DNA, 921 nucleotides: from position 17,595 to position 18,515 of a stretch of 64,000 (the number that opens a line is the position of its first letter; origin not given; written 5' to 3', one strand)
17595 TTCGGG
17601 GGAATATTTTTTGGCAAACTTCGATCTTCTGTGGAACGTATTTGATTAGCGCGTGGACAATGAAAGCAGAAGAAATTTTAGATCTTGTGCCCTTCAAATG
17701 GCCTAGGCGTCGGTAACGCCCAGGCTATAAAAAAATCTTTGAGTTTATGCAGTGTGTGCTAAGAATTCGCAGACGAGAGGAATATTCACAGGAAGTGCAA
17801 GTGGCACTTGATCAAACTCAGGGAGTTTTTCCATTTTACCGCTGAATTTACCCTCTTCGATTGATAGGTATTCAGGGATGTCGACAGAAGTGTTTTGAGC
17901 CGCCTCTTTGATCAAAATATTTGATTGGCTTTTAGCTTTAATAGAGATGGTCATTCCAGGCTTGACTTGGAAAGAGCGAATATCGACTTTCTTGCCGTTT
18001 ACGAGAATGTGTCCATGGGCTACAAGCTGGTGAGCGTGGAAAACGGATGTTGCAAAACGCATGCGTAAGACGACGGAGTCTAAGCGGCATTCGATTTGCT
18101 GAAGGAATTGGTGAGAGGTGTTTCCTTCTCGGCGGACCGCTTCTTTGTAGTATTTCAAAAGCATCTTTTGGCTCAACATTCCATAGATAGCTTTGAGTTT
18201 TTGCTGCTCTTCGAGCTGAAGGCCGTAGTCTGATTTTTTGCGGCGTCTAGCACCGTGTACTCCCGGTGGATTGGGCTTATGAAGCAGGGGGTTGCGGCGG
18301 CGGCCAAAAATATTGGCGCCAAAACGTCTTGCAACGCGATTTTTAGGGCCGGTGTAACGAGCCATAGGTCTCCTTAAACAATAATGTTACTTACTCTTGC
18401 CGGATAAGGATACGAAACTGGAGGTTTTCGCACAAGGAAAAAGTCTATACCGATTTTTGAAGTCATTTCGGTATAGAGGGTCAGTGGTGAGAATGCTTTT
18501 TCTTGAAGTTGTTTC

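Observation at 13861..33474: Dispersed 19-nt repeat family A (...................) at gene ends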

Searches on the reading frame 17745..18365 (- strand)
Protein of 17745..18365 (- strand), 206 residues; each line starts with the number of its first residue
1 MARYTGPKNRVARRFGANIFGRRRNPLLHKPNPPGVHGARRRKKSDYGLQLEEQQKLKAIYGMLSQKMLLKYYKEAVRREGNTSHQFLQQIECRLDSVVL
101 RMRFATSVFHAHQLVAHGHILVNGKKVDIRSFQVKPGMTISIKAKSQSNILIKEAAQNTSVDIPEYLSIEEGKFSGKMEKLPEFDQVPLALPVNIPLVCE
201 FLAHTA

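Call 16: search_protein_families(library=pfam, proteins=[window:17745-18365:-])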
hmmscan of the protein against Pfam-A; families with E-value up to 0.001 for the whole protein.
window:17745-18365:- (206 aa): 2 families
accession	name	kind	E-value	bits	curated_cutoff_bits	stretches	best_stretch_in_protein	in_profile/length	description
PF00163.24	Ribosomal_S4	-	1.3e-20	74.3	23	1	3-92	1-95/95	Ribosomal protein S4/S9 N-terminal domain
PF01479.30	S4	-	7.8e-15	54.8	22.8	1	94-140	2-48/48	S4 domain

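Call 31: find_encoding_contigs(protein=window:17745-18365:-, flank=10000, max_places=10)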
Protein window:17745-18365:- (206 aa): 1 contig read that carries it; 1 place shown.
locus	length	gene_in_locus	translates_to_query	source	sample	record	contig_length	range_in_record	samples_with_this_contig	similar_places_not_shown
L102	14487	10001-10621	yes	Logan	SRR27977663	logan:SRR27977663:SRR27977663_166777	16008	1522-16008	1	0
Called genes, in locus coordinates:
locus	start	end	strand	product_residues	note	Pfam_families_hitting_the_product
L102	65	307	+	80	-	-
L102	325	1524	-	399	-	PF01476:LysM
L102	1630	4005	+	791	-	PF01588:tRNA_bind, PF03483:B3_4, PF03484:B5, PF17759:tRNA_synthFbeta, PF03147:FDX-ACB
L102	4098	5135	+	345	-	PF07661:MORN_2 (faint)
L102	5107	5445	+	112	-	-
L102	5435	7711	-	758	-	PF00176:SNF2-rel_dom, PF04851:ResIII, PF00271:Helicase_C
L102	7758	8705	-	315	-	PF17773:UPF0176_N, PF00581:Rhodanese, PF12368:Rhodanese_C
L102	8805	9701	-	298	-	PF02661:Fic (weak)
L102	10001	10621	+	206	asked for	PF00163:Ribosomal_S4, PF01479:S4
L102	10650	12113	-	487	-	PF03023:MurJ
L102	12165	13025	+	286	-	PF01261:AP_endonuc_2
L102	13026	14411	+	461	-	PF01336:tRNA_anti-codon, PF00152:tRNA-synt_2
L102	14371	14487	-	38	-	?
